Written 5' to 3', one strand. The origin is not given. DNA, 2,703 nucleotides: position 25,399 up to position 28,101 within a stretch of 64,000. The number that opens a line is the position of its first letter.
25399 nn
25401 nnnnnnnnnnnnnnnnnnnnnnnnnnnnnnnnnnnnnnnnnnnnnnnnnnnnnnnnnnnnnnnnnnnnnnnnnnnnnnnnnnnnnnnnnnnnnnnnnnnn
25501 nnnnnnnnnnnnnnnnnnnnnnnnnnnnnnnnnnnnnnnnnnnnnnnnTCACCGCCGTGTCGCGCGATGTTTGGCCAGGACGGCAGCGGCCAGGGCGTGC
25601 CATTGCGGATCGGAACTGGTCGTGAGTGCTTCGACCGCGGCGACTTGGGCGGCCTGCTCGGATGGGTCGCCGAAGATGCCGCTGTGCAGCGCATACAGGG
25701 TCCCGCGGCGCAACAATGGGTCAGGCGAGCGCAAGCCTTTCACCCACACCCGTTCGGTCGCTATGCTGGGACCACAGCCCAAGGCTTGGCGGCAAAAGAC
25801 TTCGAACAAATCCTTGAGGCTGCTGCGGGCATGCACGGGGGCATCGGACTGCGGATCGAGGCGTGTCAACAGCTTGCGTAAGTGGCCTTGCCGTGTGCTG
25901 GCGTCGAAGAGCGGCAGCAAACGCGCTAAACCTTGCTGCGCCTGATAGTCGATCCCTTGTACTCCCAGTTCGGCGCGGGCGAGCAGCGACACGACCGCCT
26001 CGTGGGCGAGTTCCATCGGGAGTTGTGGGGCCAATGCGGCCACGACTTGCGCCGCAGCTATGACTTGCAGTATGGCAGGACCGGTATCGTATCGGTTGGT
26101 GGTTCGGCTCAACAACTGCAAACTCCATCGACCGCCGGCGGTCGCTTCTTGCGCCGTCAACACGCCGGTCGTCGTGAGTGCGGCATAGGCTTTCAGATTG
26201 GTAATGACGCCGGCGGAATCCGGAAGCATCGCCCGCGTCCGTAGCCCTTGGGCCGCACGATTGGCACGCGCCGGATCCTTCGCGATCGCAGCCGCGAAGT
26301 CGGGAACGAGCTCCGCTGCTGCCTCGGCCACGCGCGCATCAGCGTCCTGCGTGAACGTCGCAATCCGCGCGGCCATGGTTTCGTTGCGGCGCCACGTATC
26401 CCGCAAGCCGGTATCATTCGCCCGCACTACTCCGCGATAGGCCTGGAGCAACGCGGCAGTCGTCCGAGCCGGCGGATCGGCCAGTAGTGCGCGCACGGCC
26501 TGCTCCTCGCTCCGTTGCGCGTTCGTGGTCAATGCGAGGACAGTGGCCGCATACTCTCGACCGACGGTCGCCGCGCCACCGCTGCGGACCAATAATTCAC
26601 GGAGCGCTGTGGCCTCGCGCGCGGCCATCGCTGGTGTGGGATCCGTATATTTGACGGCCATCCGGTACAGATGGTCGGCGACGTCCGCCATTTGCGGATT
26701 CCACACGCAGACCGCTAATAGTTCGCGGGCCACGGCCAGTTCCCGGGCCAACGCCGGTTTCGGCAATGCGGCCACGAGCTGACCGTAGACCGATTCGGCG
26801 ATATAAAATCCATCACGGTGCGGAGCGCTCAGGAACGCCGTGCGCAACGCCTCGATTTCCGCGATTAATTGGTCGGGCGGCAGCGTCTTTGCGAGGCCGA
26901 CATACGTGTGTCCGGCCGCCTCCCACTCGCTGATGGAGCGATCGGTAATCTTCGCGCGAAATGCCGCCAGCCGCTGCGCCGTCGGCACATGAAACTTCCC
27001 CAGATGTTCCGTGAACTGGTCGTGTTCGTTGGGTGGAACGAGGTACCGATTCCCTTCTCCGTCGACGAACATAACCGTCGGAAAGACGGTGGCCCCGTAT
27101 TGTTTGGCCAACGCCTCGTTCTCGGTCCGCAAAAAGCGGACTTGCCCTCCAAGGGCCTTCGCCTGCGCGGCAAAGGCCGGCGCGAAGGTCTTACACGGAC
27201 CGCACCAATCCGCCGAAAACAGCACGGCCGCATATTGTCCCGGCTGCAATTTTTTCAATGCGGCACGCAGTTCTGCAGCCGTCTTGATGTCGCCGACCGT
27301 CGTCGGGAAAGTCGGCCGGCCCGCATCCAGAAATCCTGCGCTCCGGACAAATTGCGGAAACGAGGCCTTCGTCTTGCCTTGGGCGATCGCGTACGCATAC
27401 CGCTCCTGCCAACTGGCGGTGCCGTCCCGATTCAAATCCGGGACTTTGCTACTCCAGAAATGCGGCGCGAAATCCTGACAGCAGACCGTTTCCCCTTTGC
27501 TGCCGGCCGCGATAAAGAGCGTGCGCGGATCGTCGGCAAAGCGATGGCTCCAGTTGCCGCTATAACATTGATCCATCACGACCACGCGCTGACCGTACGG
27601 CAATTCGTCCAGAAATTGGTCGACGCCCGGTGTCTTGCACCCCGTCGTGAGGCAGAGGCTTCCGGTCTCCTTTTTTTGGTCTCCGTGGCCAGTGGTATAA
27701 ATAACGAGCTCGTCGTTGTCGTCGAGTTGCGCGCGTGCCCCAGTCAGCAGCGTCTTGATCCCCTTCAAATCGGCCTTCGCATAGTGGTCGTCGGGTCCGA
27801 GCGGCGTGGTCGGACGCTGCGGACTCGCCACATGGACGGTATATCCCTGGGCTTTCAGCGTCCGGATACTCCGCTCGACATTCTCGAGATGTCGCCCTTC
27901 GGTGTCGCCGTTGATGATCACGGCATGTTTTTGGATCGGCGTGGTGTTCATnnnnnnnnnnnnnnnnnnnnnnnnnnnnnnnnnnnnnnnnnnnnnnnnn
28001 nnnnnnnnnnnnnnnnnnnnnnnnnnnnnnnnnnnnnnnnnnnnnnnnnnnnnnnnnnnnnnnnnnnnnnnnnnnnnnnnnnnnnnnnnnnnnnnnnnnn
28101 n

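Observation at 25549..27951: Unusual fusion: caspase-like His-Cys peptidase domain + thioredoxin (WCGPC) + long helical-repeat tail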

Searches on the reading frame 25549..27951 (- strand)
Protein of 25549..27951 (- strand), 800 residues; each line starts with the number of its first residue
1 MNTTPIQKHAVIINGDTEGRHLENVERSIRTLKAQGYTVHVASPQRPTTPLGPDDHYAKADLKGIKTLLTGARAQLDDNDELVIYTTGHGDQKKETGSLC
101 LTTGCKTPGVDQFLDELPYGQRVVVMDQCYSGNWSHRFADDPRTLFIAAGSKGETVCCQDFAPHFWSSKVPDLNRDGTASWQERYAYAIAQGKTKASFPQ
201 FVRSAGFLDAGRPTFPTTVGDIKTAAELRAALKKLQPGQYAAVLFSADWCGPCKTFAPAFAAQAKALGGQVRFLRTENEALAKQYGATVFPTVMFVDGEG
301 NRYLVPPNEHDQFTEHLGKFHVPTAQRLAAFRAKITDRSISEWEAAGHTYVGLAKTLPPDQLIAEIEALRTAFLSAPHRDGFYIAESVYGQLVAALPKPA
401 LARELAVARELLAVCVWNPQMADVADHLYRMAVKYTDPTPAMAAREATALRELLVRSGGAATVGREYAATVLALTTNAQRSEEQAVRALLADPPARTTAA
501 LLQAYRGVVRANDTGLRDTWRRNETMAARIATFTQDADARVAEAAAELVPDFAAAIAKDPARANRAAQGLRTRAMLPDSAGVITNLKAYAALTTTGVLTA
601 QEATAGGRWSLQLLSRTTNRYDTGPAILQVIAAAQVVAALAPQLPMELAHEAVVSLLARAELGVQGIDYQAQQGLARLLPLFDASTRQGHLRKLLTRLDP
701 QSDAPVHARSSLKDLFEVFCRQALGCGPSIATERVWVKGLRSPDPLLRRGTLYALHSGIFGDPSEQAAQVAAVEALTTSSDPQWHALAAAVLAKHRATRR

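Call 3: search_protein_families(library=pfam, proteins=[window:25549-27951:-], max_evalue=1)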
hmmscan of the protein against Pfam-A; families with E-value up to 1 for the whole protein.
window:25549-27951:- (800 aa): 8 families
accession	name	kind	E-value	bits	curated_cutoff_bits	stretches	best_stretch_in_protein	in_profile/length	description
PF00085.26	Thioredoxin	-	4e-11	43.3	23.5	1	238-311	18-95/103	Thioredoxin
PF13098.12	Thioredoxin_2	-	1.3e-05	25.9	27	1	238-303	5-88/104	Thioredoxin-like domain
PF14595.12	Thioredoxin_9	-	2e-05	25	25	1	223-302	27-110/129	Thioredoxin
PF13905.12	Thioredoxin_8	-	0.0027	18.4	27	1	238-267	1-30/94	Thioredoxin-like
PF13899.12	Thioredoxin_7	-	0.016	15.8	27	1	243-297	22-82/83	Thioredoxin-like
PF00578.27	AhpC-TSA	-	0.038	14.4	26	1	232-268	20-56/124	AhpC/TSA family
PF01650.23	Peptidase_C13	-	0.1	12.5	22.8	1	77-154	106-185/258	Peptidase C13 family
PF13728.12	TraF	-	0.21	11.8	23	1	227-302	119-205/224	F plasmid transfer operon protein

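Call 4: search_protein_families(library=ncbifam, proteins=[window:25549-27951:-], max_evalue=1)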
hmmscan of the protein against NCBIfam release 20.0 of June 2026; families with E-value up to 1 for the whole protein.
window:25549-27951:- (800 aa): 7 families
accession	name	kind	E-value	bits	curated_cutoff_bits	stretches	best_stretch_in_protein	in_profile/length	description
TIGR01068.1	thioredoxin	equivalog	5.2e-10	39.4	96.8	1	241-301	17-81/101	thioredoxin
NF008229.0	PRK10996.1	equivalog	9.8e-10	38.3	125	1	234-296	48-113/141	thioredoxin TrxC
TIGR01126.1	pdi_dom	equivalog_domain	7.6e-08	32.6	107.2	1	239-300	15-82/105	protein disulfide-isomerase domain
TIGR01130.1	ER_PDI_fam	subfamily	8.4e-08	32.2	344.25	1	239-330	19-117/476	protein disulfide-isomerase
NF047832.1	caspase_w_EACC1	subfamily_domain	3.4e-05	23.4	140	1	77-142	68-143/211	caspase, EACC1-associated type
NF006898.0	PRK09381.1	equivalog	0.0004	20.7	138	1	243-300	26-87/109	thioredoxin TrxA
NF001419.0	PRK00293.1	subfamily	0.013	14.1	330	1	220-302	458-550/574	protein-disulfide reductase DsbD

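Call 5: find_homologous_proteins(query=window:25549-27951:-)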
Query window:25549-27951:- (800 aa): 34 proteins with E <= 0.001 among 8000 candidates.
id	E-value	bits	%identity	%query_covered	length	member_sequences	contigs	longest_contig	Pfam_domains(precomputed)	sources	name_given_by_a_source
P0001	0.0e+0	1794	100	100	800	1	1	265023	PF00085.27,PF13098.14,PF14595.13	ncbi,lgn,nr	ncbi:MAG: hypothetical protein HY696_02400 [Deltaproteobacteria bacterium]|nr:hypothetical protein [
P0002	2.8e-269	913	56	100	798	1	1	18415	PF00085.27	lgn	-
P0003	3.4e-99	351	40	60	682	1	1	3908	PF00085.27,PF13424.13,PF13374.13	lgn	-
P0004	4.6e-97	344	44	50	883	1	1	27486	PF23271.2,PF12717.14,PF12755.14,PF02985.29,PF00085.27,PF08064.19,PF01602.27,PF25780.2,PF21848.2,PF27207.1,PF20168.5,PF13513.13,PF13646.13,PF23227.2,PF21041.4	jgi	-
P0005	1.4e-96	342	44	49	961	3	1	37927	PF23271.2,PF12717.14,PF12755.14,PF02985.29,PF00085.27,PF08064.19,PF23702.3,PF01602.27,PF25780.2,PF21848.2,PF27207.1,PF12348.15,PF20168.5,PF13513.13,PF13646.13,PF23227.2,PF21041.4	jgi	jgi:thiol-disulfide isomerase/thioredoxin/alkanesulfonate monooxygenase SsuD/methylene tetrahydromet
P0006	5.5e-95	337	45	44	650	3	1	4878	PF00085.27,PF13424.13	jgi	-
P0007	1.0e-93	333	48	41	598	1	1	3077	PF24079.2,PF00085.27,PF13424.13,PF13905.13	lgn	-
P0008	1.6e-93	332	48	43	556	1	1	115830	PF00085.27,PF14595.13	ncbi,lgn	-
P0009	2.0e-93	332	54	36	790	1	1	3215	PF00085.27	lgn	-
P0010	9.5e-93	330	44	46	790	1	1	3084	PF00085.27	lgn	-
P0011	1.1e-89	320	47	41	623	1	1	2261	PF00085.27,PF13424.13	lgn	-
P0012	1.9e-87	312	44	46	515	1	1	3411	PF00085.27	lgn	-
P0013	3.9e-86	308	49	40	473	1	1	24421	PF00085.27,PF13424.13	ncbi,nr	ncbi:MAG: thioredoxin domain-containing protein, partial [Deltaproteobacteria bacterium]|nr:thioredo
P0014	1.2e-85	306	43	42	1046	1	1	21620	PF00085.27,PF13098.14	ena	-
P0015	9.2e-84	300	45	40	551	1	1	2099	PF00085.27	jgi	jgi:thiol-disulfide isomerase/thioredoxin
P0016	1.9e-83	299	47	40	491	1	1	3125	PF00085.27,PF13905.13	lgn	-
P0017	2.2e-83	299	48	40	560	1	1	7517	PF24079.2,PF00085.27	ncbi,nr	ncbi:MAG: hypothetical protein HY466_06120 [Deltaproteobacteria bacterium]|nr:hypothetical protein [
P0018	2.1e-78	282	46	40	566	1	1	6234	PF00085.27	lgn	-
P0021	6.2e-75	271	45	40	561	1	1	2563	PF00085.27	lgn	-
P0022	1.3e-73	266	45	39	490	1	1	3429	PF00085.27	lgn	-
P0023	2.7e-73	265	43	41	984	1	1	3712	PF10602.16,PF00085.27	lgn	-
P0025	4.9e-67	245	41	42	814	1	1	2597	PF00085.27,PF14595.13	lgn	-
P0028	1.1e-60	224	41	39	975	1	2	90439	PF13475.12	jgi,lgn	jgi:hypothetical protein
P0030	1.4e-55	207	39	38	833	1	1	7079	PF02985.29,PF00085.27,PF13513.13,PF01602.27,PF13646.13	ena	-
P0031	1.5e-55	207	39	38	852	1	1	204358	-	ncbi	ncbi:MAG: hypothetical protein ABH859_02560 [Pseudomonadota bacterium]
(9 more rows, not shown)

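Call 6: search_solved_structures(query=window:25549-27951:-, max_evalue=1)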
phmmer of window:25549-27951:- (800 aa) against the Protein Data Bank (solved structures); distinct sequences matched with E-value up to 1: 259 (the best 60 are shown).
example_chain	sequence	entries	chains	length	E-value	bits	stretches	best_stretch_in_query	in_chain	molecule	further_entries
6ckp_A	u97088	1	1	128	3.1e-10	41.9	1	235-301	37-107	Thioredoxin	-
4ekz_A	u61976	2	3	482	1.5e-09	39.6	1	235-298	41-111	Protein disulfide-isomerase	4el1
6i7s_A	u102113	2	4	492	1.6e-09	39.6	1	235-298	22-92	Protein disulfide-isomerase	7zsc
8eoj_A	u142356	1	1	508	1.7e-09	39.5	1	235-298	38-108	Protein disulfide-isomerase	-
1wmj_A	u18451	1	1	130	2e-08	36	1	233-299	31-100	Thioredoxin H-type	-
9sqm_E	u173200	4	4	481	2.3e-08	35.8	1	242-328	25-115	Protein disulfide-isomerase A3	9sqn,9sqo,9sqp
2vim_A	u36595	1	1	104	2.9e-08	35.4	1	223-298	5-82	THIOREDOXIN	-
6eny_D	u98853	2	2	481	3e-08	35.4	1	242-328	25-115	Protein disulfide-isomerase A3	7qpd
3p2a_A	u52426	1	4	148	3.2e-08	35.3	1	233-296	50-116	Putative thioredoxin-like protein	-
1mek_A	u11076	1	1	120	5.6e-08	34.5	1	235-297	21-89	PROTEIN DISULFIDE ISOMERASE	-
2vm1_A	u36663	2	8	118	6.2e-08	34.3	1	237-306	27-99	THIOREDOXIN H ISOFORM 1.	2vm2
2l5l_A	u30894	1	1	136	1.1e-07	33.5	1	239-302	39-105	Thioredoxin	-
1ep8_A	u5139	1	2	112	2.3e-07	32.4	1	223-298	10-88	THIOREDOXIN CH1, H-TYPE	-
8gdy_A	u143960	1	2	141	4.2e-07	31.6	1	235-297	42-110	Protein disulfide-isomerase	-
6kil_A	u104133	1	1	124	4.5e-07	31.5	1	244-313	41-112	Thioredoxin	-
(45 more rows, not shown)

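Call 14: find_encoding_contigs(protein=P0002, flank=6000, max_places=2)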
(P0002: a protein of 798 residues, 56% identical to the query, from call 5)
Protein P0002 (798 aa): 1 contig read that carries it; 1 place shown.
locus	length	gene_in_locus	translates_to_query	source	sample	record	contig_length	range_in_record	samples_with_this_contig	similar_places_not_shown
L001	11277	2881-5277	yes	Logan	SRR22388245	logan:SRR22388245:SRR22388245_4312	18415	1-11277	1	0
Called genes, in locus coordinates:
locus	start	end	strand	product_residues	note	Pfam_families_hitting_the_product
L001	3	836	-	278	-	?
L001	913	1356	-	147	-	PF00588:SpoU_methylase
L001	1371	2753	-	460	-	PF01212:Beta_elim_lyase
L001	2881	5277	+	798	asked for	PF00085:Thioredoxin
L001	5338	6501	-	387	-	PF13173:AAA_14, PF13635:DUF4143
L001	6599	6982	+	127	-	-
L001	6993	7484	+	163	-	-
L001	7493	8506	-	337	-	-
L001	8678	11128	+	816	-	-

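Call 15: find_encoding_contigs(protein=P0008, flank=6000, max_places=2)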
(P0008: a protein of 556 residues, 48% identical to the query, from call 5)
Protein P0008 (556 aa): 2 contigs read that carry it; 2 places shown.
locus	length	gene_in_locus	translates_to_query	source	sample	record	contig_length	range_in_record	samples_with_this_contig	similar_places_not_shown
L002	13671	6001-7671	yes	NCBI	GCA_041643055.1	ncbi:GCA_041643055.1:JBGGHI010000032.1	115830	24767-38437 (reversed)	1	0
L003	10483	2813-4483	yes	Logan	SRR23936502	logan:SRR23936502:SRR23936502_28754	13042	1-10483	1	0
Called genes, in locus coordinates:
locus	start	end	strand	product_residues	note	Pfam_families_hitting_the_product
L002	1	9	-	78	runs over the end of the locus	PF01197:Ribosomal_L31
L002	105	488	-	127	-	-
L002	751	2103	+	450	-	PF07690:MFS_1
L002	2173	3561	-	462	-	PF18073:Zn_ribbon_LapB, PF13481:AAA_25, PF03796:DnaB_C (weak), PF06745:ATPase, PF13541:ChlI, PF05362:Lon_C (weak)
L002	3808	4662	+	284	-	PF14394:DUF4423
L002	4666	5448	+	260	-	-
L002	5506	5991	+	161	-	-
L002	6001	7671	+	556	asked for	PF14595:Thioredoxin_9 (weak), PF00085:Thioredoxin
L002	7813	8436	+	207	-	-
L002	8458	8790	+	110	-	-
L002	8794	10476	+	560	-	-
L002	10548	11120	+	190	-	PF05494:MlaC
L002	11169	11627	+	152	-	PF04608:PgpA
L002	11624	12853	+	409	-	PF00994:MoCF_biosynth, PF02464:CinA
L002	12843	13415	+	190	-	PF02834:LigT_PEase, PF10469:AKAP7_NLS, PF13563:2_5_RNA_ligase2, PF02834:LigT_PEase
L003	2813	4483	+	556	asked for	PF14595:Thioredoxin_9 (weak), PF00085:Thioredoxin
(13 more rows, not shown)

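Call 16: find_encoding_contigs(protein=P0005, flank=6000, max_places=2)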
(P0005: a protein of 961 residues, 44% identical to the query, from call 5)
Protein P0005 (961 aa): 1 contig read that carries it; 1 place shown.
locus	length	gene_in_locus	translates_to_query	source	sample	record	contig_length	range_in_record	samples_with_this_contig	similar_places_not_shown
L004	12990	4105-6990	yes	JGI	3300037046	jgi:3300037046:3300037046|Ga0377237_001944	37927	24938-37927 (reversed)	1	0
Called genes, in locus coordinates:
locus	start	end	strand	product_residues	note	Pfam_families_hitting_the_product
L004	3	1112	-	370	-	?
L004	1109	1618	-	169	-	PF01467:CTP_transf_like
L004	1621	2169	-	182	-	PF03602:Cons_hypoth95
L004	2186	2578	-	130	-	PF13828:DUF4190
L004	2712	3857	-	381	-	PF13173:AAA_14, PF13635:DUF4143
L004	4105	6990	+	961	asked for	PF00085:Thioredoxin, PF01602:Adaptin_N (faint), PF12348:CLASP_N (faint), PF21848:DUF6907 (faint), PF23227:HEAT_MROH2B_C (faint), PF02985:HEAT (faint), PF12717:Cnd1 (faint), PF13646:HEAT_2 (weak), +9 more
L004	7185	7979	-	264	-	PF00561:Abhydrolase_1 (weak), PF12697:Abhydrolase_6, PF12146:Hydrolase_4 (weak)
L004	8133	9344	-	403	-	-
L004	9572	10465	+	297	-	PF09851:SHOCT (weak)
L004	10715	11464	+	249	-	PF01479:S4 (weak), PF01728:FtsJ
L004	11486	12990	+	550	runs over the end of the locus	-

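Call 18: find_encoding_contigs(protein=P0031, flank=6000, max_places=1)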
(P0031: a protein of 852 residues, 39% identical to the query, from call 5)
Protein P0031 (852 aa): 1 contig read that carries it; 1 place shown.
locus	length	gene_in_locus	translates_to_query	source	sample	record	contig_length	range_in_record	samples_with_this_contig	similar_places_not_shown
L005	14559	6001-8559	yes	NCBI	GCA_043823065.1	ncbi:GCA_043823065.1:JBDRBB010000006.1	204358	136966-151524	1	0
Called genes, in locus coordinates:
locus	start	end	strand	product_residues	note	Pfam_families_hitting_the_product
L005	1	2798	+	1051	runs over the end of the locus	PF00873:ACR_tran, PF02355:SecD_SecF_C (faint)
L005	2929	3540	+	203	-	PF01464:SLT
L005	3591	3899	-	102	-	-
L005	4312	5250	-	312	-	PF07804:HipA_C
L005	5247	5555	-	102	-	PF13657:Couple_hipA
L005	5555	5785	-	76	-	PF13560:HTH_31 (weak), PF01381:HTH_3, PF13443:HTH_26 (weak)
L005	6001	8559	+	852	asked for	-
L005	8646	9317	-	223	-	PF12281:NTP_transf_8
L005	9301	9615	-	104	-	PF20586:DUF6788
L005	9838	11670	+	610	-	PF13202:EF-hand_5 (faint), PF13428:TPR_14 (faint), PF13431:TPR_17 (faint), PF14559:TPR_19 (faint), PF23914:TPR_CcmH_CycH (faint), PF21033:RMD1-3 (faint), PF13432:TPR_16 (weak), PF13414:TPR_11 (weak), +5 more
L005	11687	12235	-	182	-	PF01871:AMMECR1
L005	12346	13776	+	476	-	PF02321:OEP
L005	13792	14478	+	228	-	PF05494:MlaC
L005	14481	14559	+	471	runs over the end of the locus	PF01663:Phosphodiest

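Call 19: find_encoding_contigs(protein=P0028, flank=6000, max_places=1)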
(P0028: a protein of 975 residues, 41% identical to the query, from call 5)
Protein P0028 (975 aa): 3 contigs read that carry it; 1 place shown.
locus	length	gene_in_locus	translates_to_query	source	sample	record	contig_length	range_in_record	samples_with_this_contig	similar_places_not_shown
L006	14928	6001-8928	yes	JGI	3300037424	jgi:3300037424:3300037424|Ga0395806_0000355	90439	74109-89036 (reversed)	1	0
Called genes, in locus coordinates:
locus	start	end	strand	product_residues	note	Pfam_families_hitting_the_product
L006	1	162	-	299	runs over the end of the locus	PF05107:Cas_Cas7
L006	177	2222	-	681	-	-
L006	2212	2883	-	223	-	PF09704:Cas_Cas5d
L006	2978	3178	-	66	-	-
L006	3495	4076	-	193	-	PF14279:HNH_5 (faint), PF01844:HNH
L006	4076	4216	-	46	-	-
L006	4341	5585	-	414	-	PF13173:AAA_14, PF13635:DUF4143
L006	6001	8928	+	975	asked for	PF13475:DUF4116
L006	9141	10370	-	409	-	PF17761:DUF1016_N, PF06250:YhcG_C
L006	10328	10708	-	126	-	-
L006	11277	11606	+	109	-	PF14076:DUF4258 (weak)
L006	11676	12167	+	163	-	PF01381:HTH_3 (weak)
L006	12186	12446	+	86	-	-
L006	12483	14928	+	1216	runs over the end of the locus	PF07517:SecA_DEAD, PF01043:SecA_PP_bind (faint), PF21090:P-loop_SecA (faint)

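Call 23: find_encoding_contigs(protein=P0014, flank=6000, max_places=1)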
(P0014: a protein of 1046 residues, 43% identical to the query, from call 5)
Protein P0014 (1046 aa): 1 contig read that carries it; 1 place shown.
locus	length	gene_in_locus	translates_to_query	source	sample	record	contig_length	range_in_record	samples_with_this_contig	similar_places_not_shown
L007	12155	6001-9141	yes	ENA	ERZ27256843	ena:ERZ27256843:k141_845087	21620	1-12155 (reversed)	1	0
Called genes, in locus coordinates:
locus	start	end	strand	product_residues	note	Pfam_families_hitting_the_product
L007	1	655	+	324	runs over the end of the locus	PF01012:ETF, PF00766:ETF_alpha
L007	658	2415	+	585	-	PF02771:Acyl-CoA_dh_N, PF02770:Acyl-CoA_dh_M, PF00441:Acyl-CoA_dh_1, PF08028:Acyl-CoA_dh_2 (weak), PF21263:Acyl-CoA-dh_C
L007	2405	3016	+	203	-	PF01712:dNK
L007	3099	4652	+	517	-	PF00209:SNF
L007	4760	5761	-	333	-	-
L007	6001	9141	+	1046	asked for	PF00085:Thioredoxin, PF13098:Thioredoxin_2 (weak)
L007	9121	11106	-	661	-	PF13183:Fer4_8, PF13187:Fer4_9, PF13237:Fer4_10, PF13484:Fer4_16 (weak), PF02754:CCG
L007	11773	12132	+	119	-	-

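Call 24: find_encoding_contigs(protein=P0013, flank=6000, max_places=1)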
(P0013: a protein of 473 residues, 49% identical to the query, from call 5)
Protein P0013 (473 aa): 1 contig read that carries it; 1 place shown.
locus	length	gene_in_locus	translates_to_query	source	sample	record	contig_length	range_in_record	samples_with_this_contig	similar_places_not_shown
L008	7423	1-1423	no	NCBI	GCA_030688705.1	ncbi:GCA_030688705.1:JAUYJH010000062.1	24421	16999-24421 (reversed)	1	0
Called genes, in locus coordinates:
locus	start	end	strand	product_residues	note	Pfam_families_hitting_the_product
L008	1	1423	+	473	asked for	PF00085:Thioredoxin, PF13424:TPR_12 (faint)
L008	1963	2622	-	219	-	PF01509:TruB_N, PF16198:TruB_C_2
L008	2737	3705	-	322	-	PF01368:DHH, PF02272:DHHA1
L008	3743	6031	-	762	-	PF02421:FeoB_N (faint), PF04760:IF2_N, PF00009:GTP_EFTU, PF00025:Arf (weak), PF01926:MMR_HSR1, PF22042:EF-G_D2, PF11987:IF-2, PF03144:GTP_EFTU_D2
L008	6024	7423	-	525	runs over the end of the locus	PF08529:NusA_N, PF00575:S1 (faint), PF13184:KH_NusA_1st, PF26594:KH_NusA_2nd, PF14520:HHH_5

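Call 25: find_encoding_contigs(protein=P0004, flank=6000, max_places=1)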
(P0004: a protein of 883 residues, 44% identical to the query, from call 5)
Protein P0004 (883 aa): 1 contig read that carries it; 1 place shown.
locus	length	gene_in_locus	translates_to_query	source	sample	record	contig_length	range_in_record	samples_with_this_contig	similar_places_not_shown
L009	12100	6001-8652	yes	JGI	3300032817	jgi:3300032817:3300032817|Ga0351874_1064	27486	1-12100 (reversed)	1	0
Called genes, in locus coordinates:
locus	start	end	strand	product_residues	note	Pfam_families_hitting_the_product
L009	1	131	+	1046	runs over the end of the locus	PF00873:ACR_tran, PF03176:MMPL (faint), PF02355:SecD_SecF_C (faint)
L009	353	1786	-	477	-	PF01116:F_bP_aldolase, PF08013:GatZ_KbaZ-like (weak)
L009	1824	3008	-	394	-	PF00155:Aminotran_1_2, PF01041:DegT_DnrJ_EryC1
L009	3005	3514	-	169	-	PF01467:CTP_transf_like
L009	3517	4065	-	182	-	PF03602:Cons_hypoth95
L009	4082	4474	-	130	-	PF13828:DUF4190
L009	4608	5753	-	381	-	PF13173:AAA_14, PF13635:DUF4143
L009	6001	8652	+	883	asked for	PF00085:Thioredoxin, PF01602:Adaptin_N (faint), PF21848:DUF6907 (faint), PF23227:HEAT_MROH2B_C (faint), PF02985:HEAT (faint), PF12717:Cnd1 (faint), PF13513:HEAT_EZ (faint), PF13646:HEAT_2 (weak), +7 more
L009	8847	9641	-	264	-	PF00561:Abhydrolase_1 (weak), PF12697:Abhydrolase_6, PF12146:Hydrolase_4 (weak)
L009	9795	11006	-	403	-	-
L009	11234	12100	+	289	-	?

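Call 44: search_protein_families(library=padloc, proteins=[window:25552-27951:-], max_evalue=0.1)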
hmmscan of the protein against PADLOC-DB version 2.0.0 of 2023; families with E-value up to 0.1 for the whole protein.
window:25552-27951:- (800 aa): 0 families
